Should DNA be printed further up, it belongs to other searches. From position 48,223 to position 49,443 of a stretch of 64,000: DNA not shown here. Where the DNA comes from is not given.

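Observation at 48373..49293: T5orf172 (GIY-YIG-like) + cold-shock domain protein at the head of the putative defense operon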

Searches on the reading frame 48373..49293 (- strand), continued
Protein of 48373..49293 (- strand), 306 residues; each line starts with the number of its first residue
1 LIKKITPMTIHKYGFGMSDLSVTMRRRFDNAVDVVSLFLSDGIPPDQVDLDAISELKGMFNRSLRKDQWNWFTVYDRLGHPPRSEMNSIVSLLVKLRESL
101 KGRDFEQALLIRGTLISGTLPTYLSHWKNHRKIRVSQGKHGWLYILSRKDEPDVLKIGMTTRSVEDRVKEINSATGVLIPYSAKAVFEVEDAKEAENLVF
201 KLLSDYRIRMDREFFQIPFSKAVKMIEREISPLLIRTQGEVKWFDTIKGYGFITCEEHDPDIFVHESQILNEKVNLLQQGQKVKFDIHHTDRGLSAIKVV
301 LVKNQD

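Call 13: find_encoding_contigs(protein=P0085, flank=8000, max_places=2)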
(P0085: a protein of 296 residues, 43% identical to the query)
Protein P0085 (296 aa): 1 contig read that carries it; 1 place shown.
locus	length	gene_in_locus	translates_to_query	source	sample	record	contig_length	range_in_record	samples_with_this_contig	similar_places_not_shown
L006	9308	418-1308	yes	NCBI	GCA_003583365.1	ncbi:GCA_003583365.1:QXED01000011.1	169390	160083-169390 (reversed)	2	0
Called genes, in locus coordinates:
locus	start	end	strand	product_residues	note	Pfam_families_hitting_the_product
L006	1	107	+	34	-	?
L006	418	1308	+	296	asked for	PF10544:T5orf172, PF13455:MUG113, PF00313:CSD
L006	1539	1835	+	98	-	-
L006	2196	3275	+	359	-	PF16289:PIN_12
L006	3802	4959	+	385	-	PF01761:DHQ_synthase, PF24621:DHQS_C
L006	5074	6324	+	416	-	-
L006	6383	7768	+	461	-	PF01663:Phosphodiest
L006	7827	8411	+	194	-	-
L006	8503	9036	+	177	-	-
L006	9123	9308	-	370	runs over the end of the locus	PF11138:DUF2911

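Call 17: find_related_loci(query=A1, collection=genome_contigs, flank=10000)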
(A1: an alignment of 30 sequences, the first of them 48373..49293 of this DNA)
Query A1 (306 aa) in genome_contigs; peptide patterns used: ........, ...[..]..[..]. (x = any residue, [..] = any of these).
99 stretches matched a pattern; 81 encode a relative of the query (tblastn E <= 1e-3); the best 80 are kept; 80 distinct loci.
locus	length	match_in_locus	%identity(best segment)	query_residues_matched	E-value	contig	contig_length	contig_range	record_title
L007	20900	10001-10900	87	6-305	3e-171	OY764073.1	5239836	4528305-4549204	MAG: Candidatus Poribacteria bacterium isolate c0dbee2e-4153-42cb-9392-5991059e4d04 genome assembly, chromosome: 1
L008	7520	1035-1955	80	3-306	1e-167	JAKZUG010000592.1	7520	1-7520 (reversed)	MAG: Candidatus Poribacteria bacterium isolate Langseth_MAG_00079 Langseth_MAG_00079_000000000592, whole genome shotgun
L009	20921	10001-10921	79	3-306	6e-165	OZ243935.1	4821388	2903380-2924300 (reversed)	MAG: Candidatus Poribacteria bacterium isolate 04a31957-9a65-48c7-867d-416cbb8de8da genome assembly, chromosome: 1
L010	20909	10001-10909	68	2-303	5e-137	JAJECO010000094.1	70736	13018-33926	MAG: Candidatus Poribacteria bacterium isolate jk18xAbins.25 k141_1015520, whole genome shotgun sequence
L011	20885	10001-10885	67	9-303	1e-130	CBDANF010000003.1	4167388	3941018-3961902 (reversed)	MAG: Candidatus Poribacteria bacterium isolate cff0d1ac-620d-4255-a141-192642026491 genome assembly, contig: contig_3, w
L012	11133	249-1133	65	9-303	5e-128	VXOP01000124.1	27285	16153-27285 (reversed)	MAG: Candidatus Poribacteria bacterium isolate SB0662_bin_35 NODE_1695_length_27285_cov_33.135806, whole genome shotgun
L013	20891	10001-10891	64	7-302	6e-125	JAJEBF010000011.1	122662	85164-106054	MAG: Caldilineaceae bacterium isolate jk18x8bins.28 k141_295372, whole genome shotgun sequence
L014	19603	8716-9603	51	10-304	9e-97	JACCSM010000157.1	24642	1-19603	MAG: Rubrobacteraceae bacterium isolate MGR_bin48 SD2897-2912_k127_512280, whole genome shotgun sequence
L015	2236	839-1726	51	10-304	5e-101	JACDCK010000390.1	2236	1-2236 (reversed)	MAG: Pyrinomonadaceae bacterium isolate MGR_bin306 SD2897_NODE_26466_length_2236_cov_1.057373, whole genome shotgun sequ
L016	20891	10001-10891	46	9-304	1e-80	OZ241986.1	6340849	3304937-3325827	MAG: Candidatus Latescibacterota bacterium isolate 0d522d25-140f-41b3-910f-d932058e053c genome assembly, chromosome: 1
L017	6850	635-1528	45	10-306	5e-76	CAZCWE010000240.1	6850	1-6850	MAG TPA_asm: uncultured Spirulina sp. isolate binchicken_co405_25 genome assembly, contig: NODE_17060_length_6850_cov_3.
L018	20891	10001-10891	44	10-305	3e-75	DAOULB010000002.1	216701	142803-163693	MAG TPA_asm: Dehalococcoidia bacterium isolate S8_378 4588, whole genome shotgun sequence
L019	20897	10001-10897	44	9-306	2e-74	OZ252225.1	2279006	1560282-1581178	MAG: Dehalococcoidia bacterium isolate 34f50415-d94a-410d-b1e5-f9bc9e389886 genome assembly, chromosome: 1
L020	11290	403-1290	42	3-299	1e-73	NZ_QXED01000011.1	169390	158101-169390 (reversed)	Fibrisoma montanum strain HYT19 NODE_11_length_169390_cov_22.834163, whole genome shotgun sequence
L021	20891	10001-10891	43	11-306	8e-73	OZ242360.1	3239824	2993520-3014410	MAG: Chloroflexota bacterium isolate 96c89a91-56bf-49b9-8890-dc7aad1d8409 genome assembly, chromosome: 1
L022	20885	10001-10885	40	9-302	2e-71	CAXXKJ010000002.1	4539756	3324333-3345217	MAG: bacterium isolate 130ea89d-4dea-436c-9ca1-374b83f7be77 genome assembly, contig: contig_2, whole genome shotgun sequ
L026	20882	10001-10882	40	9-301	7e-64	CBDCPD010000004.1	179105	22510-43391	MAG: Dehalococcoidia bacterium isolate 65858962-d3d5-450c-8d97-e4733050bb2d genome assembly, contig: contig_4, whole gen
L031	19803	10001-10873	38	11-305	4e-55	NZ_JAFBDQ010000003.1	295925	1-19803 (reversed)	Halanaerobacter jeridensis strain DSM 23230 Ga0454029_03, whole genome shotgun sequence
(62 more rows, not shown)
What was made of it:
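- Taxonomic spread is patchy across phyla (call 17). The gene is rare and patchy: 81 confirmed matches among 185,579 species genomes, a lower bound from a two-pattern scan (call 17).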

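Call 21: predict_structure(alignment_id=A1)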
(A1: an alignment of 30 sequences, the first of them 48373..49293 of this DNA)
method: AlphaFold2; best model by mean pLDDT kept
length: 306 residues; sequences in the alignment: 30
mean_pLDDT: 86.8   pTM: 0.78
mean pLDDT of the five models: 86.8, 84.5, 83.9, 83.5, 82.8
residues with pLDDT >= 90: 183; 70-90: 90; 50-70: 15; < 50: 18
segments of 3 or more residues with pLDDT < 50: 1-16
pLDDT, mean of each block of 10 residues (from residue 1): 40 53 93 98 97 97 85 89 92 98 98 94 92 68 91 93 87 79 90 95 91 90 94 90 93 87 91 75 90 89 65
secondary structure, 60 per line:
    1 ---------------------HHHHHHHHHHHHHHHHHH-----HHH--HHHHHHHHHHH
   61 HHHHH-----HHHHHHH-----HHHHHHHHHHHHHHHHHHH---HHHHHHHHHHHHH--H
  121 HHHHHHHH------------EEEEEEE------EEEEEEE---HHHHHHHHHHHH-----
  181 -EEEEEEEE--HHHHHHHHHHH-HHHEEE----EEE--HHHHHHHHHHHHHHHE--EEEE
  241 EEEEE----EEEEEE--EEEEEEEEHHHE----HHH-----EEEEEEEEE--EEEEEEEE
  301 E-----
elements in order: H22-39 H50-65 H71-77 H83-101 H105-117 H120-128 E141-147 E154-160 H164-175 E182-189 H192-202 E207-209 E214-216 H219-233 E237-245 E250-255 E258-265 E282-290 E293-301
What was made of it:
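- Checked: The AlphaFold2 model has pLDDT 86.8 (call 21).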

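Call 23: search_solved_structures(query=A1, max_evalue=1, show_alignments=2)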
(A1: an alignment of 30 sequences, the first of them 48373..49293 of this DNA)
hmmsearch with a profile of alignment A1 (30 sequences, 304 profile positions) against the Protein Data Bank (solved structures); distinct sequences matched with E-value up to 1: 62 (the best 60 are shown).
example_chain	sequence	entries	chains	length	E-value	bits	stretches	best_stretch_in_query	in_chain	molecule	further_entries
1g6p_A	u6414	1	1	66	4.6e-18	68.5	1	237-300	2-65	COLD SHOCK PROTEIN TMCSP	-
2i5l_X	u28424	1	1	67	1.9e-16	63.2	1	235-299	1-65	Cold shock protein cspB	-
2lxj_A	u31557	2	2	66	3e-16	62.6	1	236-298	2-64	Cold shock-like protein CspLA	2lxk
1c9o_A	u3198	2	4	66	3e-16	62.6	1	236-298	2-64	COLD-SHOCK PROTEIN | Cold shock protein cspB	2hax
1hzb_A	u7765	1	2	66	3.7e-16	62.3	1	236-298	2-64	COLD SHOCK PROTEIN CSPB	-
1hz9_A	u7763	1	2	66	3.8e-16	62.2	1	236-298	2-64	COLD SHOCK PROTEIN CSPB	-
1hza_A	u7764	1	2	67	4e-16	62.1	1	236-298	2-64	COLD SHOCK PROTEIN CSPB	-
2i5m_X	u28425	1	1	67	5.1e-16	61.8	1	237-298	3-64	Cold shock protein cspB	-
3i2z_B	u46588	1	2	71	5.6e-16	61.7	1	233-298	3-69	RNA chaperone, negative regulator of cspA transcription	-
1i5f_A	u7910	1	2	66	6.2e-16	61.5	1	236-298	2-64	COLD-SHOCK PROTEIN CSPB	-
8h1i_B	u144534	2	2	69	6.5e-16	61.4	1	235-299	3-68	Cold shock-like protein CspC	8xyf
1hzc_A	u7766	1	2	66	9.7e-16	60.9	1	236-298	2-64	COLD SHOCK PROTEIN CSPB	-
1csp_A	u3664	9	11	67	1.2e-15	60.6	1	237-298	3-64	COLD SHOCK PROTEIN B(CSPB) | MAJOR COLD-SHOCK PROTEIN | Cold shock protein cspB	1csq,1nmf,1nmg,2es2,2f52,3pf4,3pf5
6t00_A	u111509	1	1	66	1.2e-15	60.5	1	237-298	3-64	Cold shock protein CspD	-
5o6f_A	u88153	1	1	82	4e-15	58.8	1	236-299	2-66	Cold-shock protein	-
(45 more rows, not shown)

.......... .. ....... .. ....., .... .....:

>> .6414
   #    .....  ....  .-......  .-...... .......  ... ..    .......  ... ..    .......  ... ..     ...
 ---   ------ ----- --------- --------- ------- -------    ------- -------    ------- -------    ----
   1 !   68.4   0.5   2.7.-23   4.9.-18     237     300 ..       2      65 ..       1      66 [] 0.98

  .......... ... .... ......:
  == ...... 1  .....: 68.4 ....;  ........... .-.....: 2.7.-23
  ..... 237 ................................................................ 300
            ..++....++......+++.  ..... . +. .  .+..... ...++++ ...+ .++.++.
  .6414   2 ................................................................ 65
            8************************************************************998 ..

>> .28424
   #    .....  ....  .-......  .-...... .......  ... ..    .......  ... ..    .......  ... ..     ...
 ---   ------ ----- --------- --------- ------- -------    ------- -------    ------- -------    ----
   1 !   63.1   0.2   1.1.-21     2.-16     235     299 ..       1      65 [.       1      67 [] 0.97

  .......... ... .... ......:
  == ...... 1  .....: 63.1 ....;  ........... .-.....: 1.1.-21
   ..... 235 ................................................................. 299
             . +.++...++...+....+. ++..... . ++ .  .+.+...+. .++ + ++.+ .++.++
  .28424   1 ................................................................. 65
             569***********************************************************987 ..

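Call 24: fold_search(model_id=the predicted structure, library=pdb)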
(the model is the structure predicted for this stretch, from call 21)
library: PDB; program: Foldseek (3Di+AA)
matches with E <= 10: 712; with E <= 0.001: 64
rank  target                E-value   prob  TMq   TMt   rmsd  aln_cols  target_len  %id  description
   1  3i2z_B                1.2e-06  1.00  0.21  0.89   1.6        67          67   42  Structure of cold shock protein E from Salmonella typhimurium (released 2009-12-22)
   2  1hzb_A                2.4e-06  1.00  0.20  0.88   1.5        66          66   44  BACILLUS CALDOLYTICUS COLD-SHOCK PROTEIN MUTANTS TO STUDY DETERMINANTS OF PROTEIN STABILITY (released 2001-11-07)
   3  8h1i_B                2.5e-06  1.00  0.22  0.89   1.8        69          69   38  Crystal structure of PlyGRCS, a bacteriophage Endolysin in complex with Cold shock protein C (released 2023-10-18)
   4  2l15_MODEL_1_A        3.5e-06  1.00  0.21  0.86   1.5        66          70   42  Solution Structure of Cold Shock Protein CspA Using Combined NMR and CS-Rosetta method (released 2010-09-15)
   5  1hza_A                4.4e-06  1.00  0.20  0.85   1.8        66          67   42  BACILLUS CALDOLYTICUS COLD-SHOCK PROTEIN MUTANTS TO STUDY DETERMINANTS OF PROTEIN STABILITY (released 2001-11-07)
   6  1c9o_A                4.7e-06  1.00  0.20  0.86   1.6        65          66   45  CRYSTAL STRUCTURE ANALYSIS OF THE BACILLUS CALDOLYTICUS COLD SHOCK PROTEIN BC-CSP (released 2000-04-02)
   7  3i2z_A                4.7e-06  1.00  0.21  0.82   2.1        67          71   42  Structure of cold shock protein E from Salmonella typhimurium (released 2009-12-22)
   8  1hz9_A                5.0e-06  1.00  0.20  0.87   1.7        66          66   44  BACILLUS CALDOLYTICUS COLD-SHOCK PROTEIN MUTANTS TO STUDY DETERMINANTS OF PROTEIN STABILITY (released 2001-11-07)
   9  1hzc_A                5.9e-06  1.00  0.20  0.85   1.8        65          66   45  BACILLUS CALDOLYTICUS COLD-SHOCK PROTEIN MUTANTS TO STUDY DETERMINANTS OF PROTEIN STABILITY (released 2001-11-07)
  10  5jx4_B                6.3e-06  1.00  0.20  0.87   1.5        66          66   44  Crystal structure of E36-G37del mutant of the Bacillus caldolyticus cold shock protein. (released 2017-05-10)
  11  2i5l                  6.3e-06  1.00  0.21  0.87   1.7        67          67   45  Crystal structure of Bacillus subtilis Cold Shock Protein variant Bs-CspB M1R/E3K/K65I (released 2007-05-22)
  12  8xyf_B                7.5e-06  1.00  0.21  0.91   1.4        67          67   39  Crystal structure of Holo-PlyGRCS, a bacteriophage Endolysin in complex with Cold shock protein C (released 2025-01-01)
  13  1i5f_A                7.5e-06  1.00  0.20  0.85   1.8        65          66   45  BACILLUS CALDOLYTICUS COLD-SHOCK PROTEIN MUTANTS TO STUDY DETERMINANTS OF PROTEIN STABILITY (released 2001-11-07)
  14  5o6f_MODEL_1_A        8.9e-06  1.00  0.21  0.74   2.2        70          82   37  NMR structure of cold shock protein A from Corynebacterium pseudotuberculosis (released 2017-07-19)
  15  6a6l_A                9.4e-06  1.00  0.20  0.73   3.7        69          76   33  Crystal structure of the cold shock domain of YB-1 in complex with m5C RNA (released 2019-06-19)
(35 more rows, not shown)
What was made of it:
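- On Cold-shock domain (PF00313): Target TM 0.85-0.91 to CspA/B/C/E (call 24).
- Checked: Its C-terminal barrel superposes on CspA/B/E with target TM 0.85-0.9 (call 24).
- The CSD is structurally canonical (calls 23, 24). The CSD is canonical (calls 23, 24).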

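Call 45: search_protein_families(library=padloc, alignment_id=A3, max_evalue=1e-8)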
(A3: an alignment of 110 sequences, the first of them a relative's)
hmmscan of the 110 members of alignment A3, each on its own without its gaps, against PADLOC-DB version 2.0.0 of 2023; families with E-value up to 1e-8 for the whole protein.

A. member 1, L001:5927-6658:+ (244 aa): 0 families

B. families by the number of members that match (of 110 scanned): 257 families (the first 25 are shown)
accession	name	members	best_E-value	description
PDLC03597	REase_MTase_IIG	3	3.2e-187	Type IIG restriction enzyme-methyltransferase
PDLC02707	PbeA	3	1.3e-36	PbeA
PDLC05036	PDC-S54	2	1.3e-165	-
PDLC03659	mREase_IV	2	2.1e-92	Type IV methyl-directed restriction enzyme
PDLC03658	mREase_IV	2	1.3e-89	Type IV methyl-directed restriction enzyme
PDLC04134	mad2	2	1.6e-61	mads_2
PDLC03047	REase_I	2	9.9e-44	Type I restriction enzyme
PDLC02704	PbeA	2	1.1e-27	PbeA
PDLC02706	PbeA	2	8.1e-20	PbeA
PDLC02705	PbeA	2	1.2e-17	PbeA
PDLC03038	MTase_I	2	5.2e-16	Type I methyltransferase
PDLC03624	REase_MTase_IIG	2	9.9e-16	Type IIG restriction enzyme-methyltransferase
PDLC03335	MTase_II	2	6.5e-14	Type II methyltransferase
PDLC03353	MTase_II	2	2.7e-11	Type II methyltransferase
PDLC03049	REase_I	1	0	Type I restriction enzyme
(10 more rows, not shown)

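Call 46: search_protein_families(library=pfam, alignment_id=A3, max_evalue=0.00001)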
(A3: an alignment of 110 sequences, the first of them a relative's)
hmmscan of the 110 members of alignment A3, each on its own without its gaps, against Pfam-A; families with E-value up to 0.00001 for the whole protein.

A. member 1, L001:5927-6658:+ (244 aa): 3 families
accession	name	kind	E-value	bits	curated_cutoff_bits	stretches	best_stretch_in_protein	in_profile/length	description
PF07883.17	Cupin_2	-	6.6e-16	58.2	27.2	1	40-103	6-68/70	Cupin domain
PF05899.18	Cupin_3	-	1.7e-07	31.3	23.5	0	185-223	26-63/74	EutQ-like cupin domain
PF12852.13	Cupin_6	-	1.4e-06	28.6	26.7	0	187-230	36-80/183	Cupin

B. families by the number of members that match (of 110 scanned): 132 families (the first 25 are shown)
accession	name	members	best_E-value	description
PF05721.19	PhyH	3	2e-30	Phytanoyl-CoA dioxygenase (PhyH)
PF00271.37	Helicase_C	3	5.3e-16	Helicase conserved C-terminal domain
PF13384.12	HTH_23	3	4e-10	Homeodomain-like domain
PF02384.22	N6_Mtase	2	8.5e-80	N-6 DNA Methylase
PF13458.12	Peripla_BP_6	2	1.3e-62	Periplasmic binding protein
PF04851.21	ResIII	2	1.3e-43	Type III restriction enzyme, res subunit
PF01609.27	DDE_Tnp_1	2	2.5e-28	Transposase DDE domain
PF01555.25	N6_N4_Mtase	2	3.5e-24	DNA methylase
PF13433.12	Peripla_BP_5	2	5.6e-24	Periplasmic binding protein domain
PF01094.35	ANF_receptor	2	1.3e-22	Receptor family ligand binding region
PF13431.12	TPR_17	2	5.6e-19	Tetratricopeptide repeat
PF00515.34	TPR_1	2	3.3e-18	Tetratricopeptide repeat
PF13565.12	HTH_32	2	3.5e-17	Homeodomain-like domain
PF07719.23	TPR_2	2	1.8e-15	Tetratricopeptide repeat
PF13432.12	TPR_16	2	3.8e-13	Tetratricopeptide repeat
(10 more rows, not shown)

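Call 50: find_encoding_contigs(protein=P0003, flank=8000, max_places=3)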
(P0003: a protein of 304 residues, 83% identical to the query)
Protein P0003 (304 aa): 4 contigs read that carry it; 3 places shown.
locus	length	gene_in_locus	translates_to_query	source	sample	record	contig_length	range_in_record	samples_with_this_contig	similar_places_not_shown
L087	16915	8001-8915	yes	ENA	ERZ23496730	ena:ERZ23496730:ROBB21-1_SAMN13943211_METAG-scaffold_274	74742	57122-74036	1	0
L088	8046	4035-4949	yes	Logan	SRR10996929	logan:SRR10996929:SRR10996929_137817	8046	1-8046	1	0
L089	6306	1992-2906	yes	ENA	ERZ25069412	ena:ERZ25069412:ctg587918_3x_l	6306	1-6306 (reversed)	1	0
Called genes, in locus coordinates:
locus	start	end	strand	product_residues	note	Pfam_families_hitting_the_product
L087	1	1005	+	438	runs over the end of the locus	PF13229:Beta_helix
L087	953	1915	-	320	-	PF01156:IU_nuc_hydro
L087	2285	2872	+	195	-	PF10779:XhlA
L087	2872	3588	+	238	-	-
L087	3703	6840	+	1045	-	PF22240:ISP_coupler, PF07669:Eco57I (weak), PF02384:N6_Mtase, PF18135:Type_ISP_C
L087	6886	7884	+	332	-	-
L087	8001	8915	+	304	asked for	PF10544:T5orf172, PF13455:MUG113, PF00313:CSD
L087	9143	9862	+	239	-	PF14088:DUF4268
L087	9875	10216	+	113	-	-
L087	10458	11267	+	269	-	PF04338:DUF481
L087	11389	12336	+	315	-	PF27149:YdjY, PF00708:Acylphosphatase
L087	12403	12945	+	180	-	PF12804:NTP_transf_3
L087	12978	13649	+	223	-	PF05685:Uma2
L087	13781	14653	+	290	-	PF05496:RuvB_N (faint), PF00004:AAA, PF07726:AAA_3 (faint), PF07728:AAA_5, PF13401:AAA_22 (weak)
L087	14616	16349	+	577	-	PF00528:BPD_transp_1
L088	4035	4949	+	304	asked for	PF10544:T5orf172, PF13455:MUG113, PF00313:CSD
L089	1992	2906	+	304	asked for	PF10544:T5orf172, PF13455:MUG113, PF00313:CSD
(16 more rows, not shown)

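Call 51: find_encoding_contigs(protein=P0006, flank=8000, max_places=2)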
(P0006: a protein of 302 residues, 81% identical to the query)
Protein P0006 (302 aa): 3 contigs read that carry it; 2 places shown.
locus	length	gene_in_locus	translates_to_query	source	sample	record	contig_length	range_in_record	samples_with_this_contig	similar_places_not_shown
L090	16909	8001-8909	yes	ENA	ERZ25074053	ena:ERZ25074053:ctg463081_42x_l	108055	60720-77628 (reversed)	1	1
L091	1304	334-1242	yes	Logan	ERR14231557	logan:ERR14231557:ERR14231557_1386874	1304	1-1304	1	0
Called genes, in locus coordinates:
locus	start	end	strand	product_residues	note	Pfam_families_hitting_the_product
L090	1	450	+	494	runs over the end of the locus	PF08867:FRG, PF00515:TPR_1 (faint), PF07719:TPR_2 (faint), PF13181:TPR_8 (faint), PF13371:TPR_9 (faint), PF13414:TPR_11 (faint), PF13424:TPR_12 (faint)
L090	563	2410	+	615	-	PF01555:N6_N4_Mtase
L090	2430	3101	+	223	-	-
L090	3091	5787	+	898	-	PF04851:ResIII, PF00270:DEAD (weak), PF19778:RE_endonuc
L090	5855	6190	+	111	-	-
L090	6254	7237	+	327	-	-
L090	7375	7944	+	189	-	-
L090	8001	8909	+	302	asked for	PF10544:T5orf172, PF13455:MUG113, PF00313:CSD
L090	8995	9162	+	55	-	-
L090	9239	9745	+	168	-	-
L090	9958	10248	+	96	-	-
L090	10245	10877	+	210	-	-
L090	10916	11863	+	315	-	-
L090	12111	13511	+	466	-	PF18862:ApeA_NTD1, PF18739:HEPN_Apea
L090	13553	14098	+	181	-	-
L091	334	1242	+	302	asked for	PF10544:T5orf172, PF13455:MUG113, PF00313:CSD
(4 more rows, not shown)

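Call 86: find_encoding_contigs(protein=P0088, flank=8000, max_places=1)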
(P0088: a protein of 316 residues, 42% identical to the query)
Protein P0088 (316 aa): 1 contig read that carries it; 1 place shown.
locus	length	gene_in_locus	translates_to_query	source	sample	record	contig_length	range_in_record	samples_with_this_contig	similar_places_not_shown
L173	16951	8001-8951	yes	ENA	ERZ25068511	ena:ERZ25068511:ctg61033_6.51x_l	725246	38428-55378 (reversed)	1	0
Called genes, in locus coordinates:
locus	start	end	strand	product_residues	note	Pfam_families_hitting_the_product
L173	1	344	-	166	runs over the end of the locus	PF00903:Glyoxalase, PF13669:Glyoxalase_4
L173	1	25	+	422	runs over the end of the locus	PF13384:HTH_23, PF13936:HTH_38, PF00665:rve (weak)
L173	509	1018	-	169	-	PF03473:MOSC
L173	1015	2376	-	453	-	PF07690:MFS_1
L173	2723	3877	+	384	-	PF05222:AlaDh_PNT_N, PF01262:AlaDh_PNT_C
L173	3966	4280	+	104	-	PF12769:PNTB_4TM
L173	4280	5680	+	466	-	PF02233:PNTB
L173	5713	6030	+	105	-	PF01909:NTP_transf_2, PF18765:Polbeta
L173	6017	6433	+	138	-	PF05168:HEPN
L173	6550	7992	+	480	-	PF19295:SufBD_N, PF01458:SUFBD_core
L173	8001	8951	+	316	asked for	PF10544:T5orf172, PF13455:MUG113, PF00313:CSD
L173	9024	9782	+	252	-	PF00005:ABC_tran, PF02463:SMC_N (faint), PF13304:AAA_21 (faint)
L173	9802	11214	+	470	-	PF19295:SufBD_N, PF01458:SUFBD_core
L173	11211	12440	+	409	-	PF00155:Aminotran_1_2 (weak), PF00266:Aminotran_5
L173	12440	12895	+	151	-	PF01592:NifU_N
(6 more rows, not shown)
